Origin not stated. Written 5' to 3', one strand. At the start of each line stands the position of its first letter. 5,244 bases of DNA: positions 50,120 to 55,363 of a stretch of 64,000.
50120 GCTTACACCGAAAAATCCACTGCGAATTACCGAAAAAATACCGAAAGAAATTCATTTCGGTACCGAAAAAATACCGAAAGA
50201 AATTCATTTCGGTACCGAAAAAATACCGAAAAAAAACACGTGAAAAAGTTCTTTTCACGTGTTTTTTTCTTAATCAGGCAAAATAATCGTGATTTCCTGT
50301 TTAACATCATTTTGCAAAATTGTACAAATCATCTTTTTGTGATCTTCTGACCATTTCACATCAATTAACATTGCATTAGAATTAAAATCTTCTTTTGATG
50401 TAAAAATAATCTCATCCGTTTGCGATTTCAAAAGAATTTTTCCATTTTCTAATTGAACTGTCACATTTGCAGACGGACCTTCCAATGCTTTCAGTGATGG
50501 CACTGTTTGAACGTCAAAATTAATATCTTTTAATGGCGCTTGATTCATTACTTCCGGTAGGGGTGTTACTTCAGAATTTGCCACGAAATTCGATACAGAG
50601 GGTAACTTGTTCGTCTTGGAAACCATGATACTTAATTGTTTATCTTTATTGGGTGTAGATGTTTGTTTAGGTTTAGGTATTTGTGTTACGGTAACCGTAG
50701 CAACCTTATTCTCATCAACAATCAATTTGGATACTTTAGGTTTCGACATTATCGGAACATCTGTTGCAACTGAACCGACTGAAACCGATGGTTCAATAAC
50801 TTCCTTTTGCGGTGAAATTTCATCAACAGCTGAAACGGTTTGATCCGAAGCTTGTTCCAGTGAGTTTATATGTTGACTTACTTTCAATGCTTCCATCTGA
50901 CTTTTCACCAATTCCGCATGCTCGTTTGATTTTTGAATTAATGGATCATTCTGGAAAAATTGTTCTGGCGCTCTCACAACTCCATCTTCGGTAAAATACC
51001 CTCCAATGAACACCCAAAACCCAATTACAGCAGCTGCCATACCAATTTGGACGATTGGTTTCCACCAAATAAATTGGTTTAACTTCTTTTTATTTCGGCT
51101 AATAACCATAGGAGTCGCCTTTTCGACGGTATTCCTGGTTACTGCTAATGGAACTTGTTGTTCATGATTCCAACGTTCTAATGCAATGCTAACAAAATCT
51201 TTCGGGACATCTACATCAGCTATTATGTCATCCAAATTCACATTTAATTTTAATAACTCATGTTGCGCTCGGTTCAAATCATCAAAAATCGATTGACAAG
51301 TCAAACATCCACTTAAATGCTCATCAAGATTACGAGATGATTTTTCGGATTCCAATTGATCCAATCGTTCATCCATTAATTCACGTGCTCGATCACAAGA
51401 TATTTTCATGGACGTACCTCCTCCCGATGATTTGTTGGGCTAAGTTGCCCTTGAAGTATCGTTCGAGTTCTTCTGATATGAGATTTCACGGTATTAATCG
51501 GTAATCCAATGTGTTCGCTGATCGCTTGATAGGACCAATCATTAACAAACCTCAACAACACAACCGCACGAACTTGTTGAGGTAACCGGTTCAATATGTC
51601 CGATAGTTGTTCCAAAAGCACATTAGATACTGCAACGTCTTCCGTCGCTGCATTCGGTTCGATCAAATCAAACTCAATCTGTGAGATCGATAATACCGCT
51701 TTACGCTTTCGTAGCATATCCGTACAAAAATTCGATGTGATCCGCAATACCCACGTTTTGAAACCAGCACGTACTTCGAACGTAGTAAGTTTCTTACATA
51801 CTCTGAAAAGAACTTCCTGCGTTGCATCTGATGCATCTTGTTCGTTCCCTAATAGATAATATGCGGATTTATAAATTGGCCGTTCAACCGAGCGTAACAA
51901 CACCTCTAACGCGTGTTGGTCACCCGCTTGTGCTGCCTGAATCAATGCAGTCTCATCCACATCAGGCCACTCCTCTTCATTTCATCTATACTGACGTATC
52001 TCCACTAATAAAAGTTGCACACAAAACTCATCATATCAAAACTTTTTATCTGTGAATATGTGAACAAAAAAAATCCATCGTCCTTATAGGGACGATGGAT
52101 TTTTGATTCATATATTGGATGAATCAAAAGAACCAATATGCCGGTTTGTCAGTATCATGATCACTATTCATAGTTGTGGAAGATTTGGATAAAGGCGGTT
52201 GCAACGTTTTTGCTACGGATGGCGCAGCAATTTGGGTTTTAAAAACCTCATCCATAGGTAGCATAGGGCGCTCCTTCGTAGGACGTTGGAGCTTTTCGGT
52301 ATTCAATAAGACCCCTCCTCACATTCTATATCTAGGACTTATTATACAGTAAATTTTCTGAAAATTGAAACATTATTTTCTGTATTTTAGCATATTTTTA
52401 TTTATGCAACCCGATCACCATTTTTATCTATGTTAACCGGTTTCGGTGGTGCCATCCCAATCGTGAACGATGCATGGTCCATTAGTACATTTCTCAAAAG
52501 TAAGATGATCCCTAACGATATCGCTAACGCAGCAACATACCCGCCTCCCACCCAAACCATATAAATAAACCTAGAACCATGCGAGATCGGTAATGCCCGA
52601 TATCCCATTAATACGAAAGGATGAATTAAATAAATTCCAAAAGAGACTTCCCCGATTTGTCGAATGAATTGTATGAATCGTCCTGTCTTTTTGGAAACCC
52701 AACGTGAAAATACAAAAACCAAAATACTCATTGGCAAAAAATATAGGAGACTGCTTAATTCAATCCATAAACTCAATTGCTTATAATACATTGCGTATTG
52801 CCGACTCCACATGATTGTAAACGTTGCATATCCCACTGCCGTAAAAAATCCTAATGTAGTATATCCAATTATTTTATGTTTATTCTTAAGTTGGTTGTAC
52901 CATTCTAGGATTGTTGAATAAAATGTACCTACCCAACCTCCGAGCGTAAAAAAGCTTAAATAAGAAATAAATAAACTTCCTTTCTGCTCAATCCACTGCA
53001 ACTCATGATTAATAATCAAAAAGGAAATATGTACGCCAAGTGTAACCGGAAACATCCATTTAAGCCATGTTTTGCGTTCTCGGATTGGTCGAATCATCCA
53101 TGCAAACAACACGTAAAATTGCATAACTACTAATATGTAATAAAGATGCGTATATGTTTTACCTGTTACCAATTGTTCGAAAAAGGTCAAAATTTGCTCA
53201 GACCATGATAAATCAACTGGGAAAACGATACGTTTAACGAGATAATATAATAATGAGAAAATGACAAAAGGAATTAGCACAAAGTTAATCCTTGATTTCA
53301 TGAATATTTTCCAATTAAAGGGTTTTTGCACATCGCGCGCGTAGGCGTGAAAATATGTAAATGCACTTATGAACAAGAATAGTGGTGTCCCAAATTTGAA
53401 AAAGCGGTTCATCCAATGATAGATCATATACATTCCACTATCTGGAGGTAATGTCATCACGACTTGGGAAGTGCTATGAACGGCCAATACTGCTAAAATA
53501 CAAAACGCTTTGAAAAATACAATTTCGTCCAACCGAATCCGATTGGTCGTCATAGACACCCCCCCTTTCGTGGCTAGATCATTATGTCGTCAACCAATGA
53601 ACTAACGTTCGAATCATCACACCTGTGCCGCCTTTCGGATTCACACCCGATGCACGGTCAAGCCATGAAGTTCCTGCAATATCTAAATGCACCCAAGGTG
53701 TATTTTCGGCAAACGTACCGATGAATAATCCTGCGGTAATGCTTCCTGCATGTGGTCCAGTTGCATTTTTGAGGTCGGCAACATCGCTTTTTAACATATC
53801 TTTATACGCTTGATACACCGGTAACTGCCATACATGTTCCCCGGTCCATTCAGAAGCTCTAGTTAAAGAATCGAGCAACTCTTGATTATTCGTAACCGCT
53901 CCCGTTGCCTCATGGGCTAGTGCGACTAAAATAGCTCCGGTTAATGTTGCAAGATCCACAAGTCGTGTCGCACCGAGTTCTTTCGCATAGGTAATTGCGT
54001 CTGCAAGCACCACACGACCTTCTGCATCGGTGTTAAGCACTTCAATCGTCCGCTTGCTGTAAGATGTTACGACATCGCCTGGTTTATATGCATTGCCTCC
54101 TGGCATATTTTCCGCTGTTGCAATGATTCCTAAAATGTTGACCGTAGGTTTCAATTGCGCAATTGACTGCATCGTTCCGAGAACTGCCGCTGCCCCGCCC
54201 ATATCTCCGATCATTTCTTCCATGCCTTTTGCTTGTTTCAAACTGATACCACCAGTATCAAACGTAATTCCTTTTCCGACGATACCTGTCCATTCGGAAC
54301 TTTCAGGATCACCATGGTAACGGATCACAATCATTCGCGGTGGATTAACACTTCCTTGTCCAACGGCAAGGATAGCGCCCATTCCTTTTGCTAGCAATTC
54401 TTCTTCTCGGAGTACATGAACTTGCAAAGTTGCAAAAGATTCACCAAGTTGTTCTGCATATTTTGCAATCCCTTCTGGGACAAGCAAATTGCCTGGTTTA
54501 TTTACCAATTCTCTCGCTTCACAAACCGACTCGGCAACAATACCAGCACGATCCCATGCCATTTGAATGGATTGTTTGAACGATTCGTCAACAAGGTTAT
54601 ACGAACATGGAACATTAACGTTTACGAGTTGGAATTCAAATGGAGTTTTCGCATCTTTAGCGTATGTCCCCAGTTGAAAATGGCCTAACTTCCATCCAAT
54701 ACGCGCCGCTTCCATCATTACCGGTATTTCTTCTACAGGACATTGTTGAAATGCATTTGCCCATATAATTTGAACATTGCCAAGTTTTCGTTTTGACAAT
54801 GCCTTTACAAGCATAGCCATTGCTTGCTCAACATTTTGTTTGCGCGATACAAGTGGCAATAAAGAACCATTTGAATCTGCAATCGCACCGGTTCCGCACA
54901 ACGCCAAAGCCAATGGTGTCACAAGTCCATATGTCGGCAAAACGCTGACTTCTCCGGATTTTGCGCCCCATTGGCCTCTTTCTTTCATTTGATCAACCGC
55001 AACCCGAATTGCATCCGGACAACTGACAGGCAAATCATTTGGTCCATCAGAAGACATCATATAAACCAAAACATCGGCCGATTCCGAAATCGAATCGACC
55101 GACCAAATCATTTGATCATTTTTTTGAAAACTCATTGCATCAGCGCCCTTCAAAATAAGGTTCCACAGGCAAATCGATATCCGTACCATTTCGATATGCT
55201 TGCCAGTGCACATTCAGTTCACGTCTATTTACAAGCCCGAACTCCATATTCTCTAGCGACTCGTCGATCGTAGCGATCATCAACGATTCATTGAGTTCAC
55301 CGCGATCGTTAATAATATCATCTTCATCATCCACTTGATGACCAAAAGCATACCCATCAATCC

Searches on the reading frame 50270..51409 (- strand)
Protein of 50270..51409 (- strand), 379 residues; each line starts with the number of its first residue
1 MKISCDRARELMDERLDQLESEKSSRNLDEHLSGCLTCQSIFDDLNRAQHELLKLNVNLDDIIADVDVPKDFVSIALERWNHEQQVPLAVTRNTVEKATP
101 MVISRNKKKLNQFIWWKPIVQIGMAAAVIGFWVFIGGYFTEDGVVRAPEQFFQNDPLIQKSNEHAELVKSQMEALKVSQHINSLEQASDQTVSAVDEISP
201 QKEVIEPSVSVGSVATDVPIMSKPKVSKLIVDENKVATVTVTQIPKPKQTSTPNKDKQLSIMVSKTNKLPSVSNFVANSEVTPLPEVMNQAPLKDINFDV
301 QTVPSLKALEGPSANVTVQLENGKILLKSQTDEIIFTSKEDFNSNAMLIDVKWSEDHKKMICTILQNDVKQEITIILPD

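Call 10: search_protein_families(library=pfam, proteins=[window:50270-51409:-], max_evalue=0.01)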
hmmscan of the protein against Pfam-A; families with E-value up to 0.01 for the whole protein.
window:50270-51409:- (379 aa): 1 family
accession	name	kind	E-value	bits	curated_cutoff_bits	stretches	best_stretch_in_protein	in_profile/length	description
PF13490.11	zf-HC2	-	0.0022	18.5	22.2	1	5-39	1-35/35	Putative zinc-finger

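Call 15: find_encoding_contigs(protein=window:50270-51409:-, flank=10000, max_places=6)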
Protein window:50270-51409:- (379 aa): 3 contigs read that carry it; 3 places shown.
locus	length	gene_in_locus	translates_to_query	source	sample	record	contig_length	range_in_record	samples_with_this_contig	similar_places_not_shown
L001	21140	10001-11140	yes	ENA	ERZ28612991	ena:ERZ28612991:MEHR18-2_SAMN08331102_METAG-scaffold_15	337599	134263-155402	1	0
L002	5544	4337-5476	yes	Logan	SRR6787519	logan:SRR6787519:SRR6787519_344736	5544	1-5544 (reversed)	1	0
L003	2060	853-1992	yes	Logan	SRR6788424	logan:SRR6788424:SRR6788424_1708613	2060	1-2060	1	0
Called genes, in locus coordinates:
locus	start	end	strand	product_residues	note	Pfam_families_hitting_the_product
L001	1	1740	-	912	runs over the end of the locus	PF03065:Glyco_hydro_57, PF09210:BE_C, PF08323:Glyco_transf_5, PF13439:Glyco_transf_4, PF13579:Glyco_trans_4_4, PF20706:GT4-conflict, PF00534:Glycos_transf_1, PF13692:Glyco_trans_1_4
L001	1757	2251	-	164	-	PF16258:DUF4912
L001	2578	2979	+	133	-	-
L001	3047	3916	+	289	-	PF04542:Sigma70_r2 (weak)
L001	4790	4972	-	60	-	-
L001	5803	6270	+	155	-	-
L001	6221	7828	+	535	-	PF00883:Peptidase_M17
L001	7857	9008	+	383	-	PF01757:Acyl_transf_3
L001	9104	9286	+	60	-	-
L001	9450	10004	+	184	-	PF04542:Sigma70_r2, PF08281:Sigma70_r4_2, PF04545:Sigma70_r4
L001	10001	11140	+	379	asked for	-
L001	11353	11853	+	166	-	-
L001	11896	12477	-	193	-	PF12917:YfbR-like, PF13023:HD_3, PF01966:HD (weak)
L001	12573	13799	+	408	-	PF00174:Oxidored_molyb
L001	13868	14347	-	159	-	-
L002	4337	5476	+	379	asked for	-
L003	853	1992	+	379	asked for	-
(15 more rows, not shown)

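Call 92: search_protein_families(library=padloc, proteins=[window:50270-51409:-], max_evalue=0.01)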
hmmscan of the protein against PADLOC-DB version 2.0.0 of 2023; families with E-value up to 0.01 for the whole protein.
window:50270-51409:- (379 aa): 0 families

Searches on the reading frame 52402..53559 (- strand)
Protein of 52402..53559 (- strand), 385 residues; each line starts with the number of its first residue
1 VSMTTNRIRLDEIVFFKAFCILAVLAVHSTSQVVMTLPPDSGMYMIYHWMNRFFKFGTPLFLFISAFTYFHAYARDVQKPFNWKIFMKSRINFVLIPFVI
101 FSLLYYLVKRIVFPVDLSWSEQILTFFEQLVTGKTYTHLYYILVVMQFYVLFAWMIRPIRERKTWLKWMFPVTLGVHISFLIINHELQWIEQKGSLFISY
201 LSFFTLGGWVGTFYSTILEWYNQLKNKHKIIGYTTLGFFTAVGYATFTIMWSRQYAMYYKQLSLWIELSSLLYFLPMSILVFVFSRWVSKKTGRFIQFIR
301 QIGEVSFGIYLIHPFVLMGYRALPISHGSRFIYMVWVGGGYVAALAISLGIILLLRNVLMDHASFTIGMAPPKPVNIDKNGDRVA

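Call 10: search_protein_families(library=pfam, proteins=[window:52402-53559:-], max_evalue=0.01)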
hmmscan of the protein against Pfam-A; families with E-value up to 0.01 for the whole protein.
window:52402-53559:- (385 aa): 1 family
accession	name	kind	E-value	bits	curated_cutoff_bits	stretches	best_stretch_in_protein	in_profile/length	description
PF01757.29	Acyl_transf_3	-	3.9e-31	108.7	31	1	15-351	6-324/326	Acyltransferase domain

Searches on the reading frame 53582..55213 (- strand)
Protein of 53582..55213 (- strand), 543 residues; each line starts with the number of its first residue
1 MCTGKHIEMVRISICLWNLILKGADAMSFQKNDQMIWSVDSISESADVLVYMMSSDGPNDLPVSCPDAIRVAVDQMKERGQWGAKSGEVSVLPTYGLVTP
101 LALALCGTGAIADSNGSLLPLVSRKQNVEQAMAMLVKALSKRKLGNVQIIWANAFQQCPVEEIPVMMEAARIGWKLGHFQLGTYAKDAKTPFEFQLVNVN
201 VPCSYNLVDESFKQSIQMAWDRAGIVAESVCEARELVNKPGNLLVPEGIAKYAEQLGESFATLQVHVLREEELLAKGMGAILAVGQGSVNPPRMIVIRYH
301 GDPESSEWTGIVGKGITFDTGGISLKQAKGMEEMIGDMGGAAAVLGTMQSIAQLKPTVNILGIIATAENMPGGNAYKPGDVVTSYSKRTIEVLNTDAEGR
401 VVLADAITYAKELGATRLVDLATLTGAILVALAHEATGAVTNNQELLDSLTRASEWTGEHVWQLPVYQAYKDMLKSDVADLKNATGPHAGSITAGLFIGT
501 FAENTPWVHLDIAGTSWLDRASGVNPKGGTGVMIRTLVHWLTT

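Call 10: search_protein_families(library=pfam, proteins=[window:53582-55213:-], max_evalue=0.01)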
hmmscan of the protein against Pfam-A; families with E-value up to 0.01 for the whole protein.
window:53582-55213:- (543 aa): 1 family
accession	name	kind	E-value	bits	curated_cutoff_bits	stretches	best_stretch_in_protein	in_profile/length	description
PF00883.26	Peptidase_M17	-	8.8e-119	396.8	25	1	233-538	3-310/310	Cytosol aminopeptidase family, catalytic domain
